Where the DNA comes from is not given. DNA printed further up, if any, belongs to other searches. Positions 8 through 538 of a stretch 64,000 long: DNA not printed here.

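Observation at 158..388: Orphan F-type ATPase c-subunit paralog with no atpB/atpF context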

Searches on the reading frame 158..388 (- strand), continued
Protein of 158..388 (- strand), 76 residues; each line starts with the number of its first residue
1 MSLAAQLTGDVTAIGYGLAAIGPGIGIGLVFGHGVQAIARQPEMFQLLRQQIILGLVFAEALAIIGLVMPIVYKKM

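Call 70: search_protein_families(library=ncbifam, proteins=[P0001, P0002, P0003, P0049, P0073, P0103, P0017], max_evalue=1e-10)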
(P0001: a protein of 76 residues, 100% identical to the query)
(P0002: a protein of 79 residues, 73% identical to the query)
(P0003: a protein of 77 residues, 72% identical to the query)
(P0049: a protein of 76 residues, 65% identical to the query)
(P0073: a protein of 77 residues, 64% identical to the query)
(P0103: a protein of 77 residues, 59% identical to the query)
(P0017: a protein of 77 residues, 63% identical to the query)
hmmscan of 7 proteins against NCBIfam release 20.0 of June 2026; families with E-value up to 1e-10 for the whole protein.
P0001 (76 aa): 5 families
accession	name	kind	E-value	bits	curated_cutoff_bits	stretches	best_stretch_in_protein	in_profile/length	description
NF005900.0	PRK07874.1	equivalog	3.3e-22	78.5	114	1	8-70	15-77/80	ATP synthase F0 subunit C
NF005608.0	PRK07354.1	equivalog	2.9e-13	50.2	128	1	12-72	13-73/81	F0F1 ATP synthase subunit C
NF005363.0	PRK06876.1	equivalog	3.6e-13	49.2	71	1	12-71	12-71/80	F0F1 ATP synthase subunit C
TIGR01260.1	ATP_synt_c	equivalog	1e-12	47.9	43.95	1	19-70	1-52/58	ATP synthase F0 subunit C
NF009996.0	PRK13466.1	equivalog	1.9e-11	43.9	110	1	12-74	4-66/66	F0F1 ATP synthase subunit C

P0002 (79 aa): 6 families
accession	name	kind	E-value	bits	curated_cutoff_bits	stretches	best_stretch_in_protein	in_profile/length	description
NF005900.0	PRK07874.1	equivalog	1.5e-23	82.9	114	1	7-72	15-80/80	ATP synthase F0 subunit C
NF005363.0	PRK06876.1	equivalog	5.2e-15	55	71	1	12-71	13-72/80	F0F1 ATP synthase subunit C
NF005608.0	PRK07354.1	equivalog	6.9e-14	52.2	128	1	11-71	13-73/81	F0F1 ATP synthase subunit C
TIGR01260.1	ATP_synt_c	equivalog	2.4e-13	49.9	43.95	1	19-68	2-51/58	ATP synthase F0 subunit C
NF009996.0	PRK13466.1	equivalog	2.4e-11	43.6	110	1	11-72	4-65/66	F0F1 ATP synthase subunit C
NF009999.0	PRK13471.1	equivalog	4.3e-11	42.9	124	1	12-70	21-79/85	F0F1 ATP synthase subunit C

P0003 (77 aa): 5 families
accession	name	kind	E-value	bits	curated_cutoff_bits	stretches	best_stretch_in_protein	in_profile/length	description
NF005900.0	PRK07874.1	equivalog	8e-24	83.7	114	1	9-73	16-80/80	ATP synthase F0 subunit C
NF005363.0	PRK06876.1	equivalog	5.1e-14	51.9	71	1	14-72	14-72/80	F0F1 ATP synthase subunit C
NF005608.0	PRK07354.1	equivalog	5.2e-14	52.6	128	1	13-72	14-73/81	F0F1 ATP synthase subunit C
TIGR01260.1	ATP_synt_c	equivalog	2.6e-13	49.8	43.95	1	19-69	1-51/58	ATP synthase F0 subunit C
NF009996.0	PRK13466.1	equivalog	8.6e-12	45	110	1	11-73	3-65/66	F0F1 ATP synthase subunit C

P0049 (76 aa): 4 families
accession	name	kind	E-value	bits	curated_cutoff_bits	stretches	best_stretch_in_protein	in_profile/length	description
NF005900.0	PRK07874.1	equivalog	3.1e-25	88.3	114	1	9-73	16-80/80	ATP synthase F0 subunit C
NF005608.0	PRK07354.1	equivalog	8.4e-15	55.1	128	1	4-71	5-72/81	F0F1 ATP synthase subunit C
NF005363.0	PRK06876.1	equivalog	2.7e-13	49.6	71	1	12-73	12-73/80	F0F1 ATP synthase subunit C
TIGR01260.1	ATP_synt_c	equivalog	3.6e-13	49.3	43.95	1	19-72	1-54/58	ATP synthase F0 subunit C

P0073 (77 aa): 5 families
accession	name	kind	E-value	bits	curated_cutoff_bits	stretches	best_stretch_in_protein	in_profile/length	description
NF005900.0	PRK07874.1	equivalog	3e-25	88.3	114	1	9-73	16-80/80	ATP synthase F0 subunit C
NF005608.0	PRK07354.1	equivalog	5.7e-15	55.7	128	1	11-75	12-76/81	F0F1 ATP synthase subunit C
NF005363.0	PRK06876.1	equivalog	4.8e-14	52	71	1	12-75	12-75/80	F0F1 ATP synthase subunit C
TIGR01260.1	ATP_synt_c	equivalog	1.7e-13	50.4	43.95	1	19-75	1-57/58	ATP synthase F0 subunit C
NF009999.0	PRK13471.1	equivalog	7.2e-11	42.2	124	1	14-75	22-83/85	F0F1 ATP synthase subunit C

P0103 (77 aa): 4 families
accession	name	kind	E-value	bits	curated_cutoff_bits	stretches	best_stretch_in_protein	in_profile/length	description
NF005900.0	PRK07874.1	equivalog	2.6e-24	85.3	114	1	9-73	16-80/80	ATP synthase F0 subunit C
NF005608.0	PRK07354.1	equivalog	9.5e-15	55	128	1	3-71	4-72/81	F0F1 ATP synthase subunit C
TIGR01260.1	ATP_synt_c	equivalog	6.4e-13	48.5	43.95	1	19-72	1-54/58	ATP synthase F0 subunit C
NF005363.0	PRK06876.1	equivalog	2.3e-12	46.6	71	1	12-73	12-73/80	F0F1 ATP synthase subunit C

P0017 (77 aa): 5 families
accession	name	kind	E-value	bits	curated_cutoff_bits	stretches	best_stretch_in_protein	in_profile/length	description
NF005900.0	PRK07874.1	equivalog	5.2e-23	81.1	114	1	9-73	16-80/80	ATP synthase F0 subunit C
NF005608.0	PRK07354.1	equivalog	1.7e-13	51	128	1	10-70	11-71/81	F0F1 ATP synthase subunit C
NF005363.0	PRK06876.1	equivalog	2.8e-13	49.5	71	1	12-74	12-74/80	F0F1 ATP synthase subunit C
TIGR01260.1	ATP_synt_c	equivalog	1.6e-12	47.2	43.95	1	19-71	1-53/58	ATP synthase F0 subunit C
NF005733.0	PRK07558.1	equivalog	5.8e-11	42.4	85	1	12-72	7-70/75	F0F1 ATP synthase subunit C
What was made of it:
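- On NCBIfam atpE equivalog NF005900 (the best-scoring model for this protein): The test is uninformative, because operon-encoded Streptosporangiales AtpE also fail it: P0003 83.7, P0049 88.3 and P0002 82.9 bits (call 70).
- The operon copies miss that model's cut-off too (call 70).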
